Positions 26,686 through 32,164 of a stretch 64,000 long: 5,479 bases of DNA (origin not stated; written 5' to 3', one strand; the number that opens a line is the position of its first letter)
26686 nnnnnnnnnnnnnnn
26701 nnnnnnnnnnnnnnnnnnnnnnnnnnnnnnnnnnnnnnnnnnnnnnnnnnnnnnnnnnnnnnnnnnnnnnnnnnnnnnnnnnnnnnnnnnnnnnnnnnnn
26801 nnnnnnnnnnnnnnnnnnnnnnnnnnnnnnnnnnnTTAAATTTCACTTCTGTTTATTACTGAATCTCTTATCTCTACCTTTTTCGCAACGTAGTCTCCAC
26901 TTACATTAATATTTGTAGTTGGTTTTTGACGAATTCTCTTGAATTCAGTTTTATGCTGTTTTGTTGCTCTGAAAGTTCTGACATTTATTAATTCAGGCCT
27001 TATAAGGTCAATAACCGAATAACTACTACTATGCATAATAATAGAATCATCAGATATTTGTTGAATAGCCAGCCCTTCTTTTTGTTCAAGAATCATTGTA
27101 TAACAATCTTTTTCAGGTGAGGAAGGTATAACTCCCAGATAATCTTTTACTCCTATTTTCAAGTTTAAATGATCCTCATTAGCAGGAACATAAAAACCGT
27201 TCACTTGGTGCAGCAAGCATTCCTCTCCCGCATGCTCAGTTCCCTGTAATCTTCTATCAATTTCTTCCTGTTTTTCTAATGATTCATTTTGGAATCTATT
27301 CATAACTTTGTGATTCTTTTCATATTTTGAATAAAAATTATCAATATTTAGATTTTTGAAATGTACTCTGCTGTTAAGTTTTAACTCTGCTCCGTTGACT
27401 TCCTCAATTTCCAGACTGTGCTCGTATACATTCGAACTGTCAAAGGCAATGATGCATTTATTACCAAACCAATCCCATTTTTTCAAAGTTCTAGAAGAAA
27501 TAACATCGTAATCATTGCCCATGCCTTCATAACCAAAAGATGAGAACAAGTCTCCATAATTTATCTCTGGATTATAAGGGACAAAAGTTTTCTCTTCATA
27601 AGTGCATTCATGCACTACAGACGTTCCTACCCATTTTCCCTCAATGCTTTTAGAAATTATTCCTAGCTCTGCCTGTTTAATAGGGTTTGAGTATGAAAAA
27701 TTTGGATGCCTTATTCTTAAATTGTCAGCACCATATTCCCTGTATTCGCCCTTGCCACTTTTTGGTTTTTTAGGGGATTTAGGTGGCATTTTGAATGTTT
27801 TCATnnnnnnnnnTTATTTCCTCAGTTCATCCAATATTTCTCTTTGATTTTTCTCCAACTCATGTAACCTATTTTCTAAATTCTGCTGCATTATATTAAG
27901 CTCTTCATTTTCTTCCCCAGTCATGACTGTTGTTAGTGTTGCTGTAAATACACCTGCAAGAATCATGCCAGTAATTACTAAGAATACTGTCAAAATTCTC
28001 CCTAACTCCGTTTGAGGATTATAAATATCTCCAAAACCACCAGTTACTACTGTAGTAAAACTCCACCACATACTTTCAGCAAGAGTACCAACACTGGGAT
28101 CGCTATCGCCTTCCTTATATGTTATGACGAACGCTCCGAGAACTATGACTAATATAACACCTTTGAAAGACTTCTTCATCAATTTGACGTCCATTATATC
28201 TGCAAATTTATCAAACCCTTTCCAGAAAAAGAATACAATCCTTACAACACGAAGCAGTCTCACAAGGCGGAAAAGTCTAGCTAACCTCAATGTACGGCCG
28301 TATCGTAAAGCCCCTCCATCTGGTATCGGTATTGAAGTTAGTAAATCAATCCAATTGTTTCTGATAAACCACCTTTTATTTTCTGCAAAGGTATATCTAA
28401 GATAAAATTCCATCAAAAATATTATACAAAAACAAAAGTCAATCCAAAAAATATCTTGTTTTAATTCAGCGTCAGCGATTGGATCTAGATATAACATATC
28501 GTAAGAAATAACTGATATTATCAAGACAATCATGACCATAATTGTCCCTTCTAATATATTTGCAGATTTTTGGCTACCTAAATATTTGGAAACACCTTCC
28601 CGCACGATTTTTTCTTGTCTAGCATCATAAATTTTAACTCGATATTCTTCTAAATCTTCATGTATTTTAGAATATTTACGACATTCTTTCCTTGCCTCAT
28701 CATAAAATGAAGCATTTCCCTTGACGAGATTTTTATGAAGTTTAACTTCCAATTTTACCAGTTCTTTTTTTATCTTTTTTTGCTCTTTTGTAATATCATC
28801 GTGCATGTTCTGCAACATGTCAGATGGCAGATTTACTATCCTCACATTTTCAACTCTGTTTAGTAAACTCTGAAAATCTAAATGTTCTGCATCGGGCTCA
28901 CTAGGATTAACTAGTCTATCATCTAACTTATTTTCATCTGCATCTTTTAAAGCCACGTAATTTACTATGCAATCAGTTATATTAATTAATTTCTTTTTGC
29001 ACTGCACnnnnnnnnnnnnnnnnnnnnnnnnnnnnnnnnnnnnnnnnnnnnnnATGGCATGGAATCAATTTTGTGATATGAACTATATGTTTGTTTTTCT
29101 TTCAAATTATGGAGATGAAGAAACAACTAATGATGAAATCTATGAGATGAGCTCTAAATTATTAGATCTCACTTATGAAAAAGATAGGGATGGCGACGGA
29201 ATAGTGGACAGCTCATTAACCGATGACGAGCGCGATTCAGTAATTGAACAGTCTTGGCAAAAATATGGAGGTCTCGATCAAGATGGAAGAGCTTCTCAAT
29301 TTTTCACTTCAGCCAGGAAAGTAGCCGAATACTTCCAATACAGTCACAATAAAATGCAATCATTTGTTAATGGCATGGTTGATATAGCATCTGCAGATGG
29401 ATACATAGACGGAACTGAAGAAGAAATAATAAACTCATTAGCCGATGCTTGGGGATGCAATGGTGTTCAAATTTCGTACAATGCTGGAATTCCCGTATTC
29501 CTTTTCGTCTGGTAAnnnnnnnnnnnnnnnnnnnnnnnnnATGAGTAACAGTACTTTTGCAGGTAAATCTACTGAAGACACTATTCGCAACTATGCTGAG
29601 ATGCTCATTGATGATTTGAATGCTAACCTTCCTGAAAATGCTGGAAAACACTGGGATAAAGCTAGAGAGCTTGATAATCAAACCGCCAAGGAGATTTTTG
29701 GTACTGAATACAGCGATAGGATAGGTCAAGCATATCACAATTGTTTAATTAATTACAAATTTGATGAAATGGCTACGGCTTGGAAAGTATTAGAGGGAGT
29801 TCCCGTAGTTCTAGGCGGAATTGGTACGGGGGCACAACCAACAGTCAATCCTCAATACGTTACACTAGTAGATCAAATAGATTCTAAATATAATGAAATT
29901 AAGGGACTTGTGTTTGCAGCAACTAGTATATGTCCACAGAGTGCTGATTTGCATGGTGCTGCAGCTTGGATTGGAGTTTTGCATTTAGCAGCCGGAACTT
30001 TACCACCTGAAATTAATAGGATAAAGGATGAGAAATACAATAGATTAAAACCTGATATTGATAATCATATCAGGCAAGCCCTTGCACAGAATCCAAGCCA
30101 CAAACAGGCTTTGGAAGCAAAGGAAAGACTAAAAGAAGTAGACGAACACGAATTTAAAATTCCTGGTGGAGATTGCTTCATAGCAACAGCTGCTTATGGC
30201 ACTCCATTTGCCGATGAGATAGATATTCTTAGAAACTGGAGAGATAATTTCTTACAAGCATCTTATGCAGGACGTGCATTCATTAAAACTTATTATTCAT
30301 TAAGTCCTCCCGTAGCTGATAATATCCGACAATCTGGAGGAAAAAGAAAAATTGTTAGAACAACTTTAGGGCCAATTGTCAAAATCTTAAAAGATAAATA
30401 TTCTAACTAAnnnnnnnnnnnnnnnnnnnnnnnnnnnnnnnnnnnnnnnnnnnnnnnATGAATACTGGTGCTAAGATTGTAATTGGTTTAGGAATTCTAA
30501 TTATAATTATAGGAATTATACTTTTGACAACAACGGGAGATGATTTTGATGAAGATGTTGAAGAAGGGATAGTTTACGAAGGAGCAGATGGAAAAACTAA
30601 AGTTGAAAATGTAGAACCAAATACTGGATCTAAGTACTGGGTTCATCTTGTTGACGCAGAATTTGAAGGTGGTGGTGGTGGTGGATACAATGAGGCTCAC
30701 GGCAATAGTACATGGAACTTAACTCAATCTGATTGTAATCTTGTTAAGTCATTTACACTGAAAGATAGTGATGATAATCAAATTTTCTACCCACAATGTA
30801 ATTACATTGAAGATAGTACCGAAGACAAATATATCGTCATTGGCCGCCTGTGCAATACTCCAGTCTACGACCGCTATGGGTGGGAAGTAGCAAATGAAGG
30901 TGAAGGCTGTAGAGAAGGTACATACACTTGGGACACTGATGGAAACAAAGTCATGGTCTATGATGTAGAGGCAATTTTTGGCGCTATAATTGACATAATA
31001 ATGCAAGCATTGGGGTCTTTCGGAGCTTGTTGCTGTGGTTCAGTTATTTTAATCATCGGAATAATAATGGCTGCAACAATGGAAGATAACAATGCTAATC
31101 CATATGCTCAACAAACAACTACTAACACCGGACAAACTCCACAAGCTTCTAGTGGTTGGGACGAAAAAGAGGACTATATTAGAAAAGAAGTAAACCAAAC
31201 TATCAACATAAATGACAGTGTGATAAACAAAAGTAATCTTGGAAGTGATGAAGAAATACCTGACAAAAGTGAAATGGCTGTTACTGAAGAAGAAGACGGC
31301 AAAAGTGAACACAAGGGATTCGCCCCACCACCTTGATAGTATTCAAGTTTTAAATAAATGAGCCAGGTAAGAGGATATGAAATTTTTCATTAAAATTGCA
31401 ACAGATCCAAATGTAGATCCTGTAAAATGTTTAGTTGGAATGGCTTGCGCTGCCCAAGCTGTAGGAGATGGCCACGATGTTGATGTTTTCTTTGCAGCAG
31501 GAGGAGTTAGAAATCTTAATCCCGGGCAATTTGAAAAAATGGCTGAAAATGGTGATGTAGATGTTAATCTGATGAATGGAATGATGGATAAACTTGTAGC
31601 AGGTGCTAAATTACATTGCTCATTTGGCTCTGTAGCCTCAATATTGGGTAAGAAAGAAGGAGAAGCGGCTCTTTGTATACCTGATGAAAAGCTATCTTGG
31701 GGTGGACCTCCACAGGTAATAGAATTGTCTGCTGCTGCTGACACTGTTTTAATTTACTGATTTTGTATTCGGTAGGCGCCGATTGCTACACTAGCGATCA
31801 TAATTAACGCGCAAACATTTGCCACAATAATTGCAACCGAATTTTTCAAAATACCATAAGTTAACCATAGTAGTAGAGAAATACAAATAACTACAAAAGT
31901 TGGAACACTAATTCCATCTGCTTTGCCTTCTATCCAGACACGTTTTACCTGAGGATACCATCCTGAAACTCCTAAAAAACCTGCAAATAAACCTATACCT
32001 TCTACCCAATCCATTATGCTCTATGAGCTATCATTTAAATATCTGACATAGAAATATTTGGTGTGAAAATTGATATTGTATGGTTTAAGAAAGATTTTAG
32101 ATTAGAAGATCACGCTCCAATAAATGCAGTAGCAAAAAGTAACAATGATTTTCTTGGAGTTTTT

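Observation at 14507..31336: About 17 kb block of roughly 16 uncharacterised membrane, ATPase and ion-channel genes with a conflict/stress-system domain vocabulary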

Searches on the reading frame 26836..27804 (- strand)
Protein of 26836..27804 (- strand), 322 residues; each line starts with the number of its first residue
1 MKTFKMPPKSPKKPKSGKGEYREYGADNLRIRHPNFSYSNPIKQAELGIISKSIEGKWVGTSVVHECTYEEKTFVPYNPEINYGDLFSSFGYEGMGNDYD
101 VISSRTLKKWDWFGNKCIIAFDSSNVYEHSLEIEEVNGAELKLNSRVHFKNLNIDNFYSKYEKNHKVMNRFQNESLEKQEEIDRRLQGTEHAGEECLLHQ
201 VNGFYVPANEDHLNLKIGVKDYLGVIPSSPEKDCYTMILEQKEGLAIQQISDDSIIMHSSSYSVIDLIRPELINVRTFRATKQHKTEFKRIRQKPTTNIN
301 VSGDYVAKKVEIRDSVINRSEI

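Call 5: search_protein_families(library=pfam, max_evalue=0.1, proteins=[window:26836-27804:-])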
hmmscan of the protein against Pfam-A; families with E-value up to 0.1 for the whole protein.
window:26836-27804:- (322 aa): 0 families

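Call 7: search_protein_families(library=padloc, max_evalue=0.01, proteins=[window:26836-27804:-])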
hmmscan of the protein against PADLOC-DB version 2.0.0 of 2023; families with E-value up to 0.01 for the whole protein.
window:26836-27804:- (322 aa): 0 families

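Call 10: search_protein_families(library=ncbifam, max_evalue=0.01, proteins=[window:26836-27804:-])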
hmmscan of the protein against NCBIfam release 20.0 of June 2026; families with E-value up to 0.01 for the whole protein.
window:26836-27804:- (322 aa): 0 families

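Call 72: search_protein_families(library=pfam, alignment_id=A4, max_evalue=1)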
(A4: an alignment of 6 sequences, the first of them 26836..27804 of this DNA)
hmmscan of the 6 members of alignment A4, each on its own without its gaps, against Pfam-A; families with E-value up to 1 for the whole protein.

A. member 1, window:26836-27804:- (322 aa): 0 families

B. families by the number of members that match (of 6 scanned): 1 family
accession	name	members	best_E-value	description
PF24028.1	DUF7339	1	0.042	Domain of unknown function (DUF7339)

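Call 73: search_solved_structures(query=A4, max_evalue=1)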
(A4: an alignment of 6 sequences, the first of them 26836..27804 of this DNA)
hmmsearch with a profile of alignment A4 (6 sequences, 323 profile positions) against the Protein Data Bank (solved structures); distinct sequences matched with E-value up to 1: 0.

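Call 80: predict_structure(protein=window:26836-27804:-)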
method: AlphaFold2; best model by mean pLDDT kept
length: 322 residues; sequences in the alignment: 1
mean_pLDDT: 31.4   pTM: 0.21
mean pLDDT of the five models: 31.4, 28.5, 27.2, 25.4, 25.1
residues with pLDDT >= 90: 0; 70-90: 0; 50-70: 0; < 50: 322
segments of 3 or more residues with pLDDT < 50: 1-322
pLDDT, mean of each block of 10 residues (from residue 1): 36 31 29 25 25 23 23 27 32 28 34 37 39 32 35 35 29 32 36 30 26 26 27 30 35 36 33 34 36 38 35 32 31
secondary structure, 60 per line:
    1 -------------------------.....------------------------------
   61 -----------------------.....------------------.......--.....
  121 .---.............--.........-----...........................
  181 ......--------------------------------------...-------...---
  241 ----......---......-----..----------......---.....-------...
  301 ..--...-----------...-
elements in order: E26-30 H84-88 E107-113 E116-121 E125-137 E140-148 H154-186 E225-227 E235-237 E245-250 E254-259 E277-282 E286-290 E298-302 E305-307

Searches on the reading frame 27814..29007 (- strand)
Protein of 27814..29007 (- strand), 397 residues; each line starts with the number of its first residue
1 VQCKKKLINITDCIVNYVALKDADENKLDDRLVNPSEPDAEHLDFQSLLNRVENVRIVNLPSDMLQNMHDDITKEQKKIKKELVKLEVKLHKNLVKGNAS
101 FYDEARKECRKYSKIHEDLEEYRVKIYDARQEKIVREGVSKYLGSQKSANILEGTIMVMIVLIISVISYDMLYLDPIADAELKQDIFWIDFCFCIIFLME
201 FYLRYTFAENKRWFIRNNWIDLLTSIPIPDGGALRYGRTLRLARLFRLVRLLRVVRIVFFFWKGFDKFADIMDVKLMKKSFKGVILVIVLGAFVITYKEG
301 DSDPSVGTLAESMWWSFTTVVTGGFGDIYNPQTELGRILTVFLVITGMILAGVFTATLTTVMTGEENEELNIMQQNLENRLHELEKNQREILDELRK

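Call 5: search_protein_families(library=pfam, max_evalue=0.1, proteins=[window:27814-29007:-])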
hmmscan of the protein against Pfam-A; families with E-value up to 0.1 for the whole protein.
window:27814-29007:- (397 aa): 4 families
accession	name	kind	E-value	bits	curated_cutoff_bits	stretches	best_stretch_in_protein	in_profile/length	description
PF00520.37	Ion_trans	-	3.4e-17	62.9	25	1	156-357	6-223/241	Ion transport protein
PF07885.22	Ion_trans_2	-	1.4e-10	41.3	22.5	1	285-363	4-78/79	Ion channel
PF00060.32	Lig_chan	-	6e-07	29.8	30.8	1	301-370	35-103/146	Ligand-gated ion channel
PF07895.16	DUF1673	-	0.026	14.9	30.4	1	125-211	104-183/204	Protein of unknown function (DUF1673)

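Call 7: search_protein_families(library=padloc, max_evalue=0.01, proteins=[window:27814-29007:-])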
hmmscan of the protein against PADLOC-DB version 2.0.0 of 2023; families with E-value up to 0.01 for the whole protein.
window:27814-29007:- (397 aa): 0 families

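Call 10: search_protein_families(library=ncbifam, max_evalue=0.01, proteins=[window:27814-29007:-])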
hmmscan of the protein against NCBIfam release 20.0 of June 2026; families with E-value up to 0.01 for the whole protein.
window:27814-29007:- (397 aa): 3 families
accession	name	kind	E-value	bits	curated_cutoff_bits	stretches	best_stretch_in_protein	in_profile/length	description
NF007828.0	PRK10537.1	equivalog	5.3e-07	29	425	1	255-364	128-230/403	voltage-gated potassium channel protein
NF040645.1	K_channel_Meth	equivalog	6.8e-07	29.3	300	1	156-349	14-199/203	hyperpolarization-activated voltage-gated potassium channel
NF005834.1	PRK07738.1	equivalog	0.006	17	107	1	68-141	25-96/117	flagellar protein FlaG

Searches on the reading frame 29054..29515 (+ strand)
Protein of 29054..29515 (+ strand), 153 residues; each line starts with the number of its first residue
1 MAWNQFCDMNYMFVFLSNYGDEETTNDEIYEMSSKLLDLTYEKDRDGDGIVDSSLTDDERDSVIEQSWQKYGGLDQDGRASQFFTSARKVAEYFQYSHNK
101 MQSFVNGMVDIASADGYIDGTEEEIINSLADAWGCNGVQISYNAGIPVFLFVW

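Call 5: search_protein_families(library=pfam, max_evalue=0.1, proteins=[window:29054-29515:+])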
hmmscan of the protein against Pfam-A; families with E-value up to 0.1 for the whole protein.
window:29054-29515:+ (153 aa): 2 families
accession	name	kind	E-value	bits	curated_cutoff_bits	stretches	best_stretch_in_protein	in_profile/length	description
PF05099.18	TerB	-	5.4e-06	27.1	24.4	1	77-135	54-108/118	Tellurite resistance protein TerB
PF04391.17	DUF533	-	0.0027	17.8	29.6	1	88-128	62-97/178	Protein of unknown function (DUF533)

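Call 7: search_protein_families(library=padloc, max_evalue=0.01, proteins=[window:29054-29515:+])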
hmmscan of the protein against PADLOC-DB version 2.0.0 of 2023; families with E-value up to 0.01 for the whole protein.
window:29054-29515:+ (153 aa): 0 families

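Call 10: search_protein_families(library=ncbifam, max_evalue=0.01, proteins=[window:29054-29515:+])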
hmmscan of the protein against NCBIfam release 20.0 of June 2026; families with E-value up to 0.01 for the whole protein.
window:29054-29515:+ (153 aa): 0 families

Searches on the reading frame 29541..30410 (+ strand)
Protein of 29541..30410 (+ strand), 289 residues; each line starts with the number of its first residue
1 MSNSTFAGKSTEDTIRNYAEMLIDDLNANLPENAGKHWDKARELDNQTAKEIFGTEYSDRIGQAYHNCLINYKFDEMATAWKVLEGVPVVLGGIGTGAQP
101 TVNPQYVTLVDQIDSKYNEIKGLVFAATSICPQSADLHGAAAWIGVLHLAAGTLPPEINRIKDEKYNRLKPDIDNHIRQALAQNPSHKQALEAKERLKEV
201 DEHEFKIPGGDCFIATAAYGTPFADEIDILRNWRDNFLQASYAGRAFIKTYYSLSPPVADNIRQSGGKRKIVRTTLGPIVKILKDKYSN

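Call 5: search_protein_families(library=pfam, max_evalue=0.1, proteins=[window:29541-30410:+])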
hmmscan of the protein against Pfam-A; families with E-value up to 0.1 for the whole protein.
window:29541-30410:+ (289 aa): 0 families

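Call 7: search_protein_families(library=padloc, max_evalue=0.01, proteins=[window:29541-30410:+])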
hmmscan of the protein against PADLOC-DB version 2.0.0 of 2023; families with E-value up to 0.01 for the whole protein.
window:29541-30410:+ (289 aa): 0 families

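Call 10: search_protein_families(library=ncbifam, max_evalue=0.01, proteins=[window:29541-30410:+])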
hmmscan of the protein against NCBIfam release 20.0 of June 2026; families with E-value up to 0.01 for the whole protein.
window:29541-30410:+ (289 aa): 1 family
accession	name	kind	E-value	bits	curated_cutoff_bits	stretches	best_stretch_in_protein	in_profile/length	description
NF041770.1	CFI_box_CTERM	domain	1.6e-24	85.5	40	1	212-280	1-69/69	CFI-box-CTERM domain-containing protein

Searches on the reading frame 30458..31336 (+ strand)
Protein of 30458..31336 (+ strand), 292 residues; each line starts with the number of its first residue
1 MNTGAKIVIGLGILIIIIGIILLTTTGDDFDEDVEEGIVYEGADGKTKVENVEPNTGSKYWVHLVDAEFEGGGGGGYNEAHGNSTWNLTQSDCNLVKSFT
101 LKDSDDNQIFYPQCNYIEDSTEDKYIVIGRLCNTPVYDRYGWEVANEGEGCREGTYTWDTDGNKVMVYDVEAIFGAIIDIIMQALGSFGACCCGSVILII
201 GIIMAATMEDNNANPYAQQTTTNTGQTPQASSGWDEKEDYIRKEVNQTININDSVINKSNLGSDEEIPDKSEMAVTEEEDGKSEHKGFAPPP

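Call 5: search_protein_families(library=pfam, max_evalue=0.1, proteins=[window:30458-31336:+])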
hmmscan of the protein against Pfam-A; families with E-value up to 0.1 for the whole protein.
window:30458-31336:+ (292 aa): 1 family
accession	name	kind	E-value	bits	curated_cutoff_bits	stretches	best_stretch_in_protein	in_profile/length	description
PF20712.2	CyanoTRADDas_TM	-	0.0012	19.4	24.3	0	7-39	15-42/68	Cyanobacterial TRADD-N associated 2-Transmembrane domain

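Call 7: search_protein_families(library=padloc, max_evalue=0.01, proteins=[window:30458-31336:+])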
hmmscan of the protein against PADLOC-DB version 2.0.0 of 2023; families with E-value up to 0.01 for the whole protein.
window:30458-31336:+ (292 aa): 0 families

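Call 10: search_protein_families(library=ncbifam, max_evalue=0.01, proteins=[window:30458-31336:+])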
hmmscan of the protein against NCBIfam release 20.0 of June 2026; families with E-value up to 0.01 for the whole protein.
window:30458-31336:+ (292 aa): 0 families

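Call 87: search_solved_structures(query=window:30458-31336:+, max_evalue=1)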
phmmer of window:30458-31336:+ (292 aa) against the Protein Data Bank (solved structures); distinct sequences matched with E-value up to 1: 0.

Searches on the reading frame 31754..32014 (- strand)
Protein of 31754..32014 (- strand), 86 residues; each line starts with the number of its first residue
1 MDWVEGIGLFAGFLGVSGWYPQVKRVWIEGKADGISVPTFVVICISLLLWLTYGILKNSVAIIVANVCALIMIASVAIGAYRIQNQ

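Call 30: search_protein_families(library=pfam, max_evalue=0.001, proteins=[window:31754-32014:-])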
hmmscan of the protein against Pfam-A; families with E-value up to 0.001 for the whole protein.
window:31754-32014:- (86 aa): 2 families
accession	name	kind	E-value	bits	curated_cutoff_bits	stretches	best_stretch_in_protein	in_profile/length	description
PF03083.21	MtN3_slv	-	1.3e-06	28.8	23.7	1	22-72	21-71/87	Sugar efflux transporter for intercellular exchange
PF04193.19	PQ-loop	-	0.00011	22.3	22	1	4-59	2-57/61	PQ loop repeat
